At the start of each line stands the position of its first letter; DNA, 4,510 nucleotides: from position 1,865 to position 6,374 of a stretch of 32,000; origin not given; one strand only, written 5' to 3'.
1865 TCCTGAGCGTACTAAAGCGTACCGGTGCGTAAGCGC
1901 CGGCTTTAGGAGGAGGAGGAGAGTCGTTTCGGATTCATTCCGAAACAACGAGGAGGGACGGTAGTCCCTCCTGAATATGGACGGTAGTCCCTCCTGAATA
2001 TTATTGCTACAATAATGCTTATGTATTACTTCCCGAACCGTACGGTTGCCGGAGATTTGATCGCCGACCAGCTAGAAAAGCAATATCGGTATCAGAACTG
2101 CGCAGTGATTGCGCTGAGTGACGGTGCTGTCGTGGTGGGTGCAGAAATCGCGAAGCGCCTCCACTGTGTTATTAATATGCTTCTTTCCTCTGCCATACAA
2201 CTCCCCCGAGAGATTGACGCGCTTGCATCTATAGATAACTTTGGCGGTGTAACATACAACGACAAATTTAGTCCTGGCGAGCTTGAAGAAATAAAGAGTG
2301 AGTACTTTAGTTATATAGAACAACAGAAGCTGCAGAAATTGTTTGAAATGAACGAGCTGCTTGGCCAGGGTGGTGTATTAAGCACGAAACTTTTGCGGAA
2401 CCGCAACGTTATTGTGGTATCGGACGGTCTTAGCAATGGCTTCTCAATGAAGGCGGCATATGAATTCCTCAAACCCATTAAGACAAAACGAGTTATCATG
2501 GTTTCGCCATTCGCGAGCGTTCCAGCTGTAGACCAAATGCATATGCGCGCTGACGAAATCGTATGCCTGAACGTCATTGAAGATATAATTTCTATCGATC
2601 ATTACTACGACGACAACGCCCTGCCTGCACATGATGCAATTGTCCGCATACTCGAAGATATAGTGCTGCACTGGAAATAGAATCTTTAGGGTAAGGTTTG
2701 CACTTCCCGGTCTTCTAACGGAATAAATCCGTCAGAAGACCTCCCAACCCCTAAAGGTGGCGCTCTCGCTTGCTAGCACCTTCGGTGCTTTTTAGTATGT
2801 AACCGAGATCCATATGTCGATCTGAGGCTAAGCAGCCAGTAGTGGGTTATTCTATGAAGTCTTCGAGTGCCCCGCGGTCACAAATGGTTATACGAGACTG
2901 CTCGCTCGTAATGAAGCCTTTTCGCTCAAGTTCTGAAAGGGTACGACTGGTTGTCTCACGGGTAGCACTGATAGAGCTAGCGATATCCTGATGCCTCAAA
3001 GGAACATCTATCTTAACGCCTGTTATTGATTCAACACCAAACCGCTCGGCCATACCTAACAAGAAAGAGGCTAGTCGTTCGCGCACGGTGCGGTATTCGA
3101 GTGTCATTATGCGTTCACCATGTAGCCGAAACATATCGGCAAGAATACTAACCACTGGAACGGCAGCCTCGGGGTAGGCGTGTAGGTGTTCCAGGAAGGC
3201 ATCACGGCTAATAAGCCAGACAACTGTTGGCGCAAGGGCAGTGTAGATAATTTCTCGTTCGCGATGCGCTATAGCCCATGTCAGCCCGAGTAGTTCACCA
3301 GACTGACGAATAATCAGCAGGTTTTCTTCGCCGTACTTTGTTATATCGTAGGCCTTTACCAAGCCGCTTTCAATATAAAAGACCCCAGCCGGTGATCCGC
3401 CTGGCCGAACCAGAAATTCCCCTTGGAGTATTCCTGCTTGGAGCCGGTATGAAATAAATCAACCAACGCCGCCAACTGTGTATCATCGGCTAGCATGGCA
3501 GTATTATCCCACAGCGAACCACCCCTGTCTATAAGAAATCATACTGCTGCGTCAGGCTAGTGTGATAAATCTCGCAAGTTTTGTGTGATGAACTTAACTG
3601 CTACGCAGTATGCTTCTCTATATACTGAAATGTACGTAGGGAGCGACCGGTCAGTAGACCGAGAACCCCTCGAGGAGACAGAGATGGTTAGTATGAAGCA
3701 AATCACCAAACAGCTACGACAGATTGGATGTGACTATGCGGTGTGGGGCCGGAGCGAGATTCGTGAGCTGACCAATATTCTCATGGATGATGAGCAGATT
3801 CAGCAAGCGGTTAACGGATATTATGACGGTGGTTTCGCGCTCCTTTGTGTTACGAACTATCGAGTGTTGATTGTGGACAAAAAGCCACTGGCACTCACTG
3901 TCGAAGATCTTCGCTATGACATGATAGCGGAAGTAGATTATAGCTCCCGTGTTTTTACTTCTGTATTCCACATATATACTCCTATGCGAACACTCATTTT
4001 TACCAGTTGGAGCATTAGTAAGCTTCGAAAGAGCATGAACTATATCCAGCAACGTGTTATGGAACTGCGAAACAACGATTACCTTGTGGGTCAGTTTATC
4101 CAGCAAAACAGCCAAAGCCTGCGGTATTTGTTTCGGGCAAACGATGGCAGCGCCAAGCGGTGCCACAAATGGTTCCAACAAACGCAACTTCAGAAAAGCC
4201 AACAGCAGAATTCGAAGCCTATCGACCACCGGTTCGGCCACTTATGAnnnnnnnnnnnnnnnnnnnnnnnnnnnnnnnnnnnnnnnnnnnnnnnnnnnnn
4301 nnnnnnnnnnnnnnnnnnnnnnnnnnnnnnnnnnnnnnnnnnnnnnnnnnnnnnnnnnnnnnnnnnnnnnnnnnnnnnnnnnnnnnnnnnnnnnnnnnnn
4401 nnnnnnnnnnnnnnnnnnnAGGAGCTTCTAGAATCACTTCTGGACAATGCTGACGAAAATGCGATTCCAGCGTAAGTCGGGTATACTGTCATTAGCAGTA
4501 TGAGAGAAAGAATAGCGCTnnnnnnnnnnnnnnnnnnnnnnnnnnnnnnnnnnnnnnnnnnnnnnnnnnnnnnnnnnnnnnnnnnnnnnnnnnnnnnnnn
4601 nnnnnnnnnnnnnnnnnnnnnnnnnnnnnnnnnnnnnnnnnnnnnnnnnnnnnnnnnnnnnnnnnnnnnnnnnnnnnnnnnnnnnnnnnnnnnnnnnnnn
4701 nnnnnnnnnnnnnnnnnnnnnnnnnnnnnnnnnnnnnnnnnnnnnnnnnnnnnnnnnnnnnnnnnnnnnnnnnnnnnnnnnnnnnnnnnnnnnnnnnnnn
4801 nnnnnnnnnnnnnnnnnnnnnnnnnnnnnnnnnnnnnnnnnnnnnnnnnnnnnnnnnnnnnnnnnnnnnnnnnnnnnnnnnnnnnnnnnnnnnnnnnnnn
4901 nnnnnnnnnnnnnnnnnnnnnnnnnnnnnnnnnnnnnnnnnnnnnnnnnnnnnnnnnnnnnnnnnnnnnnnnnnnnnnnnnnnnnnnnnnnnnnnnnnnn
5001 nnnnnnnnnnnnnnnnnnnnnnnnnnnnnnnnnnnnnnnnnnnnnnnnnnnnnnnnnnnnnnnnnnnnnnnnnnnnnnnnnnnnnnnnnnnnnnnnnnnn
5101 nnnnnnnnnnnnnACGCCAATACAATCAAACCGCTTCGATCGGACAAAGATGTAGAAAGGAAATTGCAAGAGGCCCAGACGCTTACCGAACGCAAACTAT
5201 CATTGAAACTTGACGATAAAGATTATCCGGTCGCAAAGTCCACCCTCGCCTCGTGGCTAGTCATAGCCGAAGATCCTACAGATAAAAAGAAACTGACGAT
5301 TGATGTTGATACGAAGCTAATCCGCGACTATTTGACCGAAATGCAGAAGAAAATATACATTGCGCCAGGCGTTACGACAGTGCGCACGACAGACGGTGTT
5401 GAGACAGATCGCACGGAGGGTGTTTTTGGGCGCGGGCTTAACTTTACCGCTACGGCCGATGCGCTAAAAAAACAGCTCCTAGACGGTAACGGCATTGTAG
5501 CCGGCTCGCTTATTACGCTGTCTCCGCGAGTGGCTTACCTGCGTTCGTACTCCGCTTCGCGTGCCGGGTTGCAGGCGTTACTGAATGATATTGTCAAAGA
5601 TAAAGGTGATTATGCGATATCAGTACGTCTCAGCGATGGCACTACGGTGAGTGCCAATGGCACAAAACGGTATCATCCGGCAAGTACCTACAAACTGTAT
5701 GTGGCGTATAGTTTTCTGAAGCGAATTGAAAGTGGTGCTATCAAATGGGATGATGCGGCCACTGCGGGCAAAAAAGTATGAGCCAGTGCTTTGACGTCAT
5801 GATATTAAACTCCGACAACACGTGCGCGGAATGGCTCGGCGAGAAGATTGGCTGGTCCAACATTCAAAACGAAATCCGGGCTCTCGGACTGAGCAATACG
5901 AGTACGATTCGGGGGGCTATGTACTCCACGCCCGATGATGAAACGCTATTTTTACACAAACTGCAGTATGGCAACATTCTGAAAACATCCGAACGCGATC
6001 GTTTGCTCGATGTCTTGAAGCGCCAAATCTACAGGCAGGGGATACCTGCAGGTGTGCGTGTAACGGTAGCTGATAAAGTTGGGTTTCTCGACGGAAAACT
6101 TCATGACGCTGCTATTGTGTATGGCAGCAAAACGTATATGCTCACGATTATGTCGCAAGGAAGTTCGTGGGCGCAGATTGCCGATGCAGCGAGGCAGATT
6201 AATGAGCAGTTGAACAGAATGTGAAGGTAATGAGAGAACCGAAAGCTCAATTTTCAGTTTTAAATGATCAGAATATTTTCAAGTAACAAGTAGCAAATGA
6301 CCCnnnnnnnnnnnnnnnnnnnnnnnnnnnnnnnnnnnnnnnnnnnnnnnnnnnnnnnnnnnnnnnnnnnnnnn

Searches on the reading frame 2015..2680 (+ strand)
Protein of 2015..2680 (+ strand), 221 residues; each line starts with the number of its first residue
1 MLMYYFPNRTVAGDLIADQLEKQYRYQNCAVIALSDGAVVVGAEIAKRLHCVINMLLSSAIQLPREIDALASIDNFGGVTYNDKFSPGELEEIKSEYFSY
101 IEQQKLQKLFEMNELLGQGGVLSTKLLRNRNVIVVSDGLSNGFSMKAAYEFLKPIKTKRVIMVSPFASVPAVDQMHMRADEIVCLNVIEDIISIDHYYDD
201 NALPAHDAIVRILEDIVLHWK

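Call 7: search_protein_families(library=pfam, proteins=[window:2015-2680:+], max_evalue=0.01)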
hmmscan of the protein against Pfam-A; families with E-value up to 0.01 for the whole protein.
window:2015-2680:+ (221 aa): 2 families
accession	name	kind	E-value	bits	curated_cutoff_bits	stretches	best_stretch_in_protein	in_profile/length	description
PF00156.33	Pribosyltran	-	7.7e-10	38.7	26.3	1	14-188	17-144/158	Phosphoribosyl transferase domain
PF05801.16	VP2_lagovir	-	0.006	17.1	25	0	117-188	10-84/113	Lagovirus minor capsid protein VP2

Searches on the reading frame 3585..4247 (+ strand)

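Call 7: search_protein_families(library=pfam, proteins=[window:3585-4247:+], max_evalue=0.01)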
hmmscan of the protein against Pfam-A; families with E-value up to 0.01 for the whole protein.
window:3585-4247:+ (220 aa): 2 families
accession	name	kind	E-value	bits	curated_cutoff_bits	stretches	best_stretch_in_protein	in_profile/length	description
PF14470.12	bPH_3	-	3.7e-10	40.6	23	1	66-155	1-94/95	Bacterial PH domain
PF11397.14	GlcNAc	-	0.006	16.5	21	1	116-163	246-286/352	Glycosyltransferase (GlcNAc)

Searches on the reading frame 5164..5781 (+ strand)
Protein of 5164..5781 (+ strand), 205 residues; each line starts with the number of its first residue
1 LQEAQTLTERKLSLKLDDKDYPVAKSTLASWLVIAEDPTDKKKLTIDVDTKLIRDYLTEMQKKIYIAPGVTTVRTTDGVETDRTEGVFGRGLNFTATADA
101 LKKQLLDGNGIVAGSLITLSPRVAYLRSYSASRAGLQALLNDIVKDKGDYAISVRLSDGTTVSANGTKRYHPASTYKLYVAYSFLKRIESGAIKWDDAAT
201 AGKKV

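Call 7: search_protein_families(library=pfam, proteins=[window:5164-5781:+], max_evalue=0.01)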
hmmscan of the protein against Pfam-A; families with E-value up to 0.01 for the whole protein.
window:5164-5781:+ (205 aa): 2 families
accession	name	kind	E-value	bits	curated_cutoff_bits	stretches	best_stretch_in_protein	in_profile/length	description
PF13354.11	Beta-lactamase2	-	7.3e-07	29.2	22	1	155-201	6-52/214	Beta-lactamase enzyme family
PF12229.13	PG_binding_4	-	0.00066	20.3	22.1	1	39-109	43-113/117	Putative peptidoglycan binding domain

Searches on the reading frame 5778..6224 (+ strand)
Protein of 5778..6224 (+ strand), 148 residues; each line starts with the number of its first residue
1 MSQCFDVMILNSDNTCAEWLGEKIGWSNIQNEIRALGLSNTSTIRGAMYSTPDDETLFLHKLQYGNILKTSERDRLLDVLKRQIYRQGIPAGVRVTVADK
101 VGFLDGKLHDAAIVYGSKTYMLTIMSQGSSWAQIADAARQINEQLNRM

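Call 7: search_protein_families(library=pfam, proteins=[window:5778-6224:+], max_evalue=0.01)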
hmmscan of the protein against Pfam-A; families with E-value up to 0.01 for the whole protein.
window:5778-6224:+ (148 aa): 1 family
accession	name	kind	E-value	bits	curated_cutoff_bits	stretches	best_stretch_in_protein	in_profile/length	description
PF13354.11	Beta-lactamase2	-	4.8e-26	91.9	22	1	2-125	76-213/214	Beta-lactamase enzyme family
